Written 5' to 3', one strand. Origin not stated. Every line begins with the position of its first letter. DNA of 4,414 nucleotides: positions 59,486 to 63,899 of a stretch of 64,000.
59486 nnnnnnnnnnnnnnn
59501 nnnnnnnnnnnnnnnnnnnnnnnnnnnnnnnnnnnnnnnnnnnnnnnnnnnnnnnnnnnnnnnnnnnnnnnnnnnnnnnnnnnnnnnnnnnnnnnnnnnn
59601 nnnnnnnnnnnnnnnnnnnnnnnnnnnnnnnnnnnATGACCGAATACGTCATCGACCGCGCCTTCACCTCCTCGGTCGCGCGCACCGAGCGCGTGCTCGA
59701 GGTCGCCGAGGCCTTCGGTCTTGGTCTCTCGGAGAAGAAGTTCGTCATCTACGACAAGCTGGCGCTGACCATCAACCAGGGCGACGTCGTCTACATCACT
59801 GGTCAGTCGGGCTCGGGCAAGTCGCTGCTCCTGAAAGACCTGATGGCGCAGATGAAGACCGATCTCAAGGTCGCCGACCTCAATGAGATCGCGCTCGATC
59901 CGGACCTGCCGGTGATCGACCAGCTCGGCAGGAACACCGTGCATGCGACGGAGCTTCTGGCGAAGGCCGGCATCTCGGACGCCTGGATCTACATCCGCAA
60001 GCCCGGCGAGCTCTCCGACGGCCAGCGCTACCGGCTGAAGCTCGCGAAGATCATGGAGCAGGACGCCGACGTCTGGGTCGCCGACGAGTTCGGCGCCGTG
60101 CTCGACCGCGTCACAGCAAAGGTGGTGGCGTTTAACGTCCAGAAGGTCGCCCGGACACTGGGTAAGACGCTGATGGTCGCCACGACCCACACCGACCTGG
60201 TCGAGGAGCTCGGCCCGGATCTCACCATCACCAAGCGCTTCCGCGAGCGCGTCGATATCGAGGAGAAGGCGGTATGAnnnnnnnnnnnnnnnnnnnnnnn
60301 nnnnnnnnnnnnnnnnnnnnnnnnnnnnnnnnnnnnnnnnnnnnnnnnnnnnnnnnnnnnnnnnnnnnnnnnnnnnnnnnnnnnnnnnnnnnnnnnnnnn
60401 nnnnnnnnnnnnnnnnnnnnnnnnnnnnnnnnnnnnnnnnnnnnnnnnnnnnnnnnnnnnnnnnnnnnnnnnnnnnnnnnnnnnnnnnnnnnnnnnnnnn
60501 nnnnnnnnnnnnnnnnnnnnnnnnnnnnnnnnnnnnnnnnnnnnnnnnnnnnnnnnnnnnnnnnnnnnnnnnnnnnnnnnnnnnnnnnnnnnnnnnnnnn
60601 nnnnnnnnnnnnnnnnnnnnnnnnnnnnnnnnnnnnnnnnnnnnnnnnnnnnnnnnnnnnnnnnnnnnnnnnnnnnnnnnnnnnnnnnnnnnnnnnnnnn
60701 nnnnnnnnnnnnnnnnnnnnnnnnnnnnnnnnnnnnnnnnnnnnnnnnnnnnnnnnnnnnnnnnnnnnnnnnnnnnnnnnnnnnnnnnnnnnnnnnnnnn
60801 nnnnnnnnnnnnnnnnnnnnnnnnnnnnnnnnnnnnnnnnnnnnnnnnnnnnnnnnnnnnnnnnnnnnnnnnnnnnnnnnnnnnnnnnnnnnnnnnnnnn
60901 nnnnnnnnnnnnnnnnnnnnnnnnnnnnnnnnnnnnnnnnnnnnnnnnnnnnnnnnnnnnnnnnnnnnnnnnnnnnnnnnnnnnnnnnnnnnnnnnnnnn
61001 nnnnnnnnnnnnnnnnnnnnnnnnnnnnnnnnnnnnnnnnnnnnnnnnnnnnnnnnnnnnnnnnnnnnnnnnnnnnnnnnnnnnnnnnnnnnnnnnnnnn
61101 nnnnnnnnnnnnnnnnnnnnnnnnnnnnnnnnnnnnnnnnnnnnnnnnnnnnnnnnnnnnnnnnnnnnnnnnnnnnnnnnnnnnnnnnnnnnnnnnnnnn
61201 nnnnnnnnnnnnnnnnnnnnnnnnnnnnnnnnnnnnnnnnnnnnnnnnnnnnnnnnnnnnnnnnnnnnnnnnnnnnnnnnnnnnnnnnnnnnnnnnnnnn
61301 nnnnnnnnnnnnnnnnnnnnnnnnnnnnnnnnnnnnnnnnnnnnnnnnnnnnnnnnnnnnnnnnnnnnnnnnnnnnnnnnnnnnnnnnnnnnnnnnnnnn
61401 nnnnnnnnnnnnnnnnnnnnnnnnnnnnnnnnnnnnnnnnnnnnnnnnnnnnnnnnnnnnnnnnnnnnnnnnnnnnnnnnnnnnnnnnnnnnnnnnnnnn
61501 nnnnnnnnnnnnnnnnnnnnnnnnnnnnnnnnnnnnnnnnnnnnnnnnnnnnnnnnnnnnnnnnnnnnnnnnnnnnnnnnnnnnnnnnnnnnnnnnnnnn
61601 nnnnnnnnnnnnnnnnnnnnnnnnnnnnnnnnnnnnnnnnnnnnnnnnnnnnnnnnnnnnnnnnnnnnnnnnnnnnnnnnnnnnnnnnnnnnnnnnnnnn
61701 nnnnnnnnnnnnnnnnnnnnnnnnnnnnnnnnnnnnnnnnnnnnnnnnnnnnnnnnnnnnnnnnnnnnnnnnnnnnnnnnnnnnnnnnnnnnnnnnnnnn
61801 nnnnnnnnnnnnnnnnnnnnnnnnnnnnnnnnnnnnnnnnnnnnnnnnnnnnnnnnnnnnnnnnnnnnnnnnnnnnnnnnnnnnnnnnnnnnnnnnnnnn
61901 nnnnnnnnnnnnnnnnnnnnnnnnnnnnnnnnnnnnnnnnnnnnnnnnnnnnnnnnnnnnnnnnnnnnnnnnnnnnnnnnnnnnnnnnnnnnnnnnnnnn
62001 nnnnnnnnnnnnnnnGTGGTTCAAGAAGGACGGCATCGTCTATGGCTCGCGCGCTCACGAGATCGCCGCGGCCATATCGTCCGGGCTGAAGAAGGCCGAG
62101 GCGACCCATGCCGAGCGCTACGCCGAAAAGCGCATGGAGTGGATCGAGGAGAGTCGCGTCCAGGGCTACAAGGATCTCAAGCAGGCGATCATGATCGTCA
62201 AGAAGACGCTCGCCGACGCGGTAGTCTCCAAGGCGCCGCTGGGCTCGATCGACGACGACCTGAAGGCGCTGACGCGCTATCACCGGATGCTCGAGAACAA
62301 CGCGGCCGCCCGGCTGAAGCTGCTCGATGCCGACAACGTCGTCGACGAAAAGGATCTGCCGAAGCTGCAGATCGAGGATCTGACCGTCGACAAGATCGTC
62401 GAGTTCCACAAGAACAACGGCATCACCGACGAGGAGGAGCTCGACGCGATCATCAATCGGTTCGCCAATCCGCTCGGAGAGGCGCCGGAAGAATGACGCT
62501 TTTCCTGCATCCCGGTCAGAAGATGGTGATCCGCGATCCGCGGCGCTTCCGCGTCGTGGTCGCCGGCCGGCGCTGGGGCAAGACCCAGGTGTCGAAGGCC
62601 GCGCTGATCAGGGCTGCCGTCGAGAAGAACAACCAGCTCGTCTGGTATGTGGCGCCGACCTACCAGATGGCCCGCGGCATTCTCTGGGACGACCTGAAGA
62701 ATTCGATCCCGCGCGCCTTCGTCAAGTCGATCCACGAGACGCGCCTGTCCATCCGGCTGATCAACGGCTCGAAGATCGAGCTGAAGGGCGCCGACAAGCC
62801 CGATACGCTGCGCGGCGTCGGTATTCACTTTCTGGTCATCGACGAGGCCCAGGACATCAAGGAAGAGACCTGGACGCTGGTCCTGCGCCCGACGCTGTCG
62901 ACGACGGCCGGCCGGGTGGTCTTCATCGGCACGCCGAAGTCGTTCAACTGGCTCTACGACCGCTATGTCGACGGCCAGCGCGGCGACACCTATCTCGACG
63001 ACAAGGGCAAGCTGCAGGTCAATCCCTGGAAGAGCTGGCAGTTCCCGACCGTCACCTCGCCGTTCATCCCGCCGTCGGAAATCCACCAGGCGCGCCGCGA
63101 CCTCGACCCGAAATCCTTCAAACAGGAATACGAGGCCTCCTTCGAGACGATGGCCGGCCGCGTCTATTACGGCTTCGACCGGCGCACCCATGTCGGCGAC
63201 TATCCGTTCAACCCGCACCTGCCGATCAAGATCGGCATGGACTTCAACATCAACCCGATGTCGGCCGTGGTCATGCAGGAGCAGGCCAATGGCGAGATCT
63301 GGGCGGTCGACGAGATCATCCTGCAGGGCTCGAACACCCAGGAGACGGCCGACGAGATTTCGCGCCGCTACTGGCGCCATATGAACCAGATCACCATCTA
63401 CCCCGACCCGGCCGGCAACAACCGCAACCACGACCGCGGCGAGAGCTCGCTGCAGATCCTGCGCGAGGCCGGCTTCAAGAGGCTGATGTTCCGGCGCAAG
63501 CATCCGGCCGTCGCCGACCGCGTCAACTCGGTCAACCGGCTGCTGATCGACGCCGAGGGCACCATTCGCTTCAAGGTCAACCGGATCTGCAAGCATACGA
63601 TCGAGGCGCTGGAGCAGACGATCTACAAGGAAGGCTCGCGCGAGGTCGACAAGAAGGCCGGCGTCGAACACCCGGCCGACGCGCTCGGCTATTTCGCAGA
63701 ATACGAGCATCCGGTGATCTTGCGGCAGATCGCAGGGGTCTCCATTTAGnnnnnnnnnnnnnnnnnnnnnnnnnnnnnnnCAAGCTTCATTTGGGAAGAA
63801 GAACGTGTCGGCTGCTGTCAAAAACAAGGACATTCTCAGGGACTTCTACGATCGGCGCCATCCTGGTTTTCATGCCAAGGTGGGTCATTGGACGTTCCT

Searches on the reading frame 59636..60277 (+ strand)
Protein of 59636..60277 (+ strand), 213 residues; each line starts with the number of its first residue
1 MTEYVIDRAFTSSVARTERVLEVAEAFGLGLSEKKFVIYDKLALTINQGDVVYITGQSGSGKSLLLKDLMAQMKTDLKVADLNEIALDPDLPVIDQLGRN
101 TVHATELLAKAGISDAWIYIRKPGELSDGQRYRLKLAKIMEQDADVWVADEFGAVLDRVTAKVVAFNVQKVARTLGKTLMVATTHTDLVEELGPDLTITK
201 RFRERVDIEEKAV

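Call 28: search_protein_families(library=pfam, proteins=[window:59636-60277:+], max_evalue=0.01)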
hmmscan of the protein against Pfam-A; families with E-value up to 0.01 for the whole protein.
window:59636-60277:+ (213 aa): 15 families
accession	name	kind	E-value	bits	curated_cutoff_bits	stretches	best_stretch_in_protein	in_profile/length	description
PF00005.33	ABC_tran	-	1.1e-13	52.3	25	2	40-75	2-37/137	ABC transporter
PF13191.12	AAA_16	-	0.00021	22.3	32.6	1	48-106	23-82/167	AAA ATPase domain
PF13401.12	AAA_22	-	0.00055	20.7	27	1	50-76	6-32/130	AAA domain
PF20720.3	nSTAND3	-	0.00072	19.7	27.2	1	41-84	9-53/155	Novel STAND NTPase 3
PF13555.12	AAA_29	-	0.001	19.2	27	1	40-70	13-43/61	P-loop containing region of AAA domain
PF00910.28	RNA_helicase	-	0.0014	19.5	21.5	1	52-102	1-52/105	RNA helicase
PF03193.22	RsgA_GTPase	-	0.0019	18.5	30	1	36-82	94-137/174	RsgA GTPase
PF05970.20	PIF1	-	0.0019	18.3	25.9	1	32-77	3-50/223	PIF1-like helicase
PF20703.3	nSTAND1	-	0.0024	18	27.1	1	41-193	25-168/379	Novel STAND NTPase 1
PF00004.35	AAA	-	0.0025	18.7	21.2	0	52-208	1-129/131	ATPase family associated with various cellular activities (AAA)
PF02492.25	cobW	-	0.0028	17.7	20.7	1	51-85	2-37/180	CobW/HypB/UreG, nucleotide-binding domain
PF03266.21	NTPase_1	-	0.0034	17.7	23.9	0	52-77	2-28/168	NTPase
PF05729.18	NACHT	-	0.0053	17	26.7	0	50-75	1-26/167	NACHT domain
PF13481.12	AAA_25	-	0.006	16.7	27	0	45-79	29-63/195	AAA domain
PF02367.23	TsaE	-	0.0083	16.5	26.6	0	40-76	12-48/128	Threonylcarbamoyl adenosine biosynthesis protein TsaE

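Call 70: search_protein_families(library=padloc, proteins=[window:59636-60277:+], max_evalue=0.001)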
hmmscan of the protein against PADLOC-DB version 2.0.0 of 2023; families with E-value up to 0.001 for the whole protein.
window:59636-60277:+ (213 aa): 5 families
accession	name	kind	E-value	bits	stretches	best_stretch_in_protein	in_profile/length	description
PDLC04135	mad3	-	6.6e-12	43.6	2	121-194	259-331/374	mads_3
PDLC04140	mad8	-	3e-07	28.3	1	37-73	15-51/314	mads_8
PDLC01730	typeIV_DinG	-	0.00033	17.1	1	11-75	103-165/802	Csf4_1_IVA1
PDLC02372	Nhi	-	0.00048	16.9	1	47-79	198-229/470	-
PDLC02350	AbiO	-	0.00076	16.4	1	45-76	191-219/468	AbiO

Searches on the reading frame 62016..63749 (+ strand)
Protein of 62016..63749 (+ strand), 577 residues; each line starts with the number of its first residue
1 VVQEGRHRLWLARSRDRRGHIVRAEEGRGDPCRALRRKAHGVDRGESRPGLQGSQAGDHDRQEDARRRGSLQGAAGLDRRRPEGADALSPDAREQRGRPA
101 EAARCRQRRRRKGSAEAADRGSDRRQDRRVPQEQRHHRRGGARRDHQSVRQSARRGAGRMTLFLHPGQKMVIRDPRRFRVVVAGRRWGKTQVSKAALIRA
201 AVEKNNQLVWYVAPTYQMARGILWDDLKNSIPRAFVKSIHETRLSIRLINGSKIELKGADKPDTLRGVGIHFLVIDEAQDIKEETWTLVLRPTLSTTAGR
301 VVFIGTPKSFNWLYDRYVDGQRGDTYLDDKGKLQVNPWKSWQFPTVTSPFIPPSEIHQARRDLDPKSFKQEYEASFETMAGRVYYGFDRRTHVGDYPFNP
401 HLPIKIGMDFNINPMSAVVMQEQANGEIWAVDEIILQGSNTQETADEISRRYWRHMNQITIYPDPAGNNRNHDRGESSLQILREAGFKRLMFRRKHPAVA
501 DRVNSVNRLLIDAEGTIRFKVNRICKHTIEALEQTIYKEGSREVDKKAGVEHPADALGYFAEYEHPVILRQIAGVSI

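Call 27: search_protein_families(library=pfam, proteins=[window:62016-63749:+], max_evalue=0.001)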
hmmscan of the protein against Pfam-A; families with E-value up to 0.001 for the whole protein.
window:62016-63749:+ (577 aa): 4 families
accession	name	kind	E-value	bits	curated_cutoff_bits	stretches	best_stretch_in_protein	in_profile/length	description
PF17289.8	Terminase_6C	-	4.1e-11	43.5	22.6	1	406-561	1-152/155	Terminase RNaseH-like domain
PF03237.21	Terminase_6N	-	5.8e-10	39.6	22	1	182-387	3-211/215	Terminase large subunit, T4likevirus-type, N-terminal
PF04466.19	Terminase_3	-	5.5e-07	29.8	23.2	1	177-324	3-157/201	Phage terminase large subunit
PF13401.12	AAA_22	-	9.8e-05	23.1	27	1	176-308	5-125/130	AAA domain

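Call 29: search_dna_similar(query=window:62016-63749:+, collection=phages, mode=protein, max_rows=15)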
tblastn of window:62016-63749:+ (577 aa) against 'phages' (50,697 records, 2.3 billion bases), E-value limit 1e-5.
Records with a match: 2149; places in all: 2153; records where one place covers at least 80% of the query: 5.
Best place of each record, by identity: 60-80% 10; <60% 2139.
By first word of the organism name: Salmonella 640; Vibrio 465; Escherichia 393; Klebsiella 140; Mycobacterium 72; Gordonia 46; Pseudomonas 44; Microbacterium 38; Pelagibacter 28; Bacteriophage 17; and 72 more.
By host as written in the record: - 445; Escherichia coli 187; Salmonella enterica 77; Salmonella enterica subsp. enterica serovar Enteritidis 76; Salmonella enterica subsp. enterica serovar Typhimurium 66; Salmonella sp. 61; Salmonella enterica subsp. enterica serovar Enteritidis PT1 59; Mycobacterium smegmatis mc2 155 44; and 425 more.
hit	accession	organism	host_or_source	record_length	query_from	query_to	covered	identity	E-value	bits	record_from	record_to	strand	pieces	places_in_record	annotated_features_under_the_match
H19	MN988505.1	Rhizobium phage RHph_N1_10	Rhizobium phaseoli N1_10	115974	30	577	95%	65.4%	0e+0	704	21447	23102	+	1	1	terminase large subunit protein | hypothetical protein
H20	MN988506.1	Rhizobium phage RHph_N1_15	Rhizobium phaseoli N1_15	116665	31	577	95%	65.2%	0e+0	695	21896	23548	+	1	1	terminase large subunit protein | hypothetical protein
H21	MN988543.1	Rhizobium phage RHph_N2_6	Rhizobium phaseoli N2_6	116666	31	577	95%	65.2%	0e+0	695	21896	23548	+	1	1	terminase large subunit protein | hypothetical protein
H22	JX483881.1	Rhizobium phage RHEph10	Rhizobium etli CFN42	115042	34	577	94%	64.3%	0e+0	688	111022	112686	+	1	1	putative terminase protein large subunit | hypothetical protein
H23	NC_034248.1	Rhizobium phage RHEph10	Rhizobium etli CFN42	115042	34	577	94%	64.3%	0e+0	688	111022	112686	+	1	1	terminase large subunit | DNA binding domain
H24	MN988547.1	Rhizobium phage RHph_Y2_11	Rhizobium etli Y2_11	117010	160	577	72%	74.0%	0e+0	666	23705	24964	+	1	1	terminase large subunit protein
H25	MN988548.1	Rhizobium phage RHph_Y2_17_1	Rhizobium etli Y2_17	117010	160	577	72%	74.0%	0e+0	666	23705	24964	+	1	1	terminase large subunit protein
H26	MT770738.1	Rhizobium phage B1VFA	Rhizobium leguminosarum VF39SM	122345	161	577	72%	66.4%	0e+0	599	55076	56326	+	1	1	putative terminase large subunit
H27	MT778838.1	Rhizobium phage V1VFA-S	-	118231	161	577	72%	66.2%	0e+0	598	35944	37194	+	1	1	putative terminase large subunit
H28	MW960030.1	Rhizobium phage RHph_X66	R. phaseoli sv. phaseoli INC 2-5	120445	161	577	72%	66.2%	0e+0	596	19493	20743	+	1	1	terminase large subunit protein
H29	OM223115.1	Pseudomonas phage hairong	Pseudomonas syringae pv. actinidiae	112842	164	577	72%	58.3%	5e-155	498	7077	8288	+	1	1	large terminase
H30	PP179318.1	Pseudomonas phage Nican01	Pseudomonas syringae CC0094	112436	164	577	72%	58.1%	7e-156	499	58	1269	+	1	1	large terminase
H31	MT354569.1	Pseudomonas phage phiK7B1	Pseudomonas syringae pv. actinidiae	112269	164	577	72%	58.1%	8e-156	499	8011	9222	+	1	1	large terminase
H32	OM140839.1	Pseudomonas phage ZY21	Pseudomonas syringae pv. actinidiae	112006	164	577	72%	57.8%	1e-155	499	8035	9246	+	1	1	large terminase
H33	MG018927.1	Pseudomonas phage nickie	Pseudomonas syringae pv. avii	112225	164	577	72%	57.8%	2e-153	493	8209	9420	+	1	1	large terminase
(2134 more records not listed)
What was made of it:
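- On Plasmid-like prophages of the RHEph10 / pLM21S1 group: Terminase is 64-65% identical to RHEph10 and RHph_N1_10 (call 29).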

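Call 76: search_dna_similar(query=window:62016-63749:+, collection=plasmids, mode=protein, max_rows=15, max_evalue=1e-20)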
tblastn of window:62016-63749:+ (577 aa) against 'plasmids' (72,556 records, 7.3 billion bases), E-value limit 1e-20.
Records with a match: 1004; places in all: 1016; records where one place covers at least 80% of the query: 3.
Best place of each record, by identity: 60-80% 7; <60% 997.
By first word of the organism name: Klebsiella 344; Escherichia 207; Acinetobacter 176; Enterobacter 90; Yersinia 62; Salmonella 50; Citrobacter 25; Aeromonas 11; Cronobacter 10; Shigella 7; and 17 more.
By predicted mobility (MOB-suite, as given by PLSDB): non-mobilizable 865; mobilizable 120; conjugative 19.
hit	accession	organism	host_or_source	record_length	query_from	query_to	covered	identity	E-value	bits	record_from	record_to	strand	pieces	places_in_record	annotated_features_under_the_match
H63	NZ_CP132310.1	Shinella zoogloeoides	Homo sapiens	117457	2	577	100%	61.0%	0e+0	660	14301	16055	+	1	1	phage terminase large subunit | hypothetical protein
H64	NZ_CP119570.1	Pararhizobium qamdonense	cell culture,soil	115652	34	577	94%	62.4%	0e+0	655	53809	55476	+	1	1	phage terminase large subunit | hypothetical protein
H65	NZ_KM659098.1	Sinorhizobium sp. LM21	Lubin copper mine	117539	33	577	94%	57.9%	0e+0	604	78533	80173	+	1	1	phage terminase large subunit | hypothetical protein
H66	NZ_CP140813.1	Rhizobium beringeri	Trifolium pratense,whole organism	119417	161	577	72%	66.4%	0e+0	599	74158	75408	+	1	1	phage terminase large subunit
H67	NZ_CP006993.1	Methylobacterium sp. AMS5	-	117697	149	577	74%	63.8%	7e-180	570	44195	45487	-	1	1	phage terminase large subunit | hypothetical protein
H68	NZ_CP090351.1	Methylobacterium oryzae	single cell,soil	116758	156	577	73%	60.2%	1e-166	532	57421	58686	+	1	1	phage terminase large subunit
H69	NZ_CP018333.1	Acinetobacter baumannii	Homo sapiens,sputum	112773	157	577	73%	60.1%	5e-166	530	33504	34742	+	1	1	phage terminase large subunit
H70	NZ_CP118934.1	Acinetobacter pittii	Pure isolate,soil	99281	157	577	73%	59.9%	1e-165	529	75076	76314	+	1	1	phage terminase large subunit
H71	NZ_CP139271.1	Acinetobacter pittii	Homo sapiens,tracheal aspirate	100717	157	577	73%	59.9%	1e-165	529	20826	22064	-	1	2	phage terminase large subunit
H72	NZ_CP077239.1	Acinetobacter pittii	-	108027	157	577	73%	59.9%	1e-165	529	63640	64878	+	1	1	phage terminase large subunit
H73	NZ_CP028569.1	Acinetobacter pittii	Homo sapiens,Pure Culture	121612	157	577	73%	59.9%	1e-165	529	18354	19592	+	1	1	phage terminase large subunit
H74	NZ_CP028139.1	Acinetobacter baumannii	Parthenium argentatum Gray (guayule ...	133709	157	577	73%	59.9%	1e-165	529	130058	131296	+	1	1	phage terminase large subunit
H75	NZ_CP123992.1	Acinetobacter baumannii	Homo sapiens,Whole organism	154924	157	577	73%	59.9%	1e-165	529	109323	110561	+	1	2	phage terminase large subunit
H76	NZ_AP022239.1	Acinetobacter baumannii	-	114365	157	577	73%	59.9%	2e-165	529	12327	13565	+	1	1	phage terminase large subunit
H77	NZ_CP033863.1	Acinetobacter sp. FDAARGOS_560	Homo sapiens,UCC isolate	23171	157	577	73%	59.9%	2e-165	529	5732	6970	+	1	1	phage terminase large subunit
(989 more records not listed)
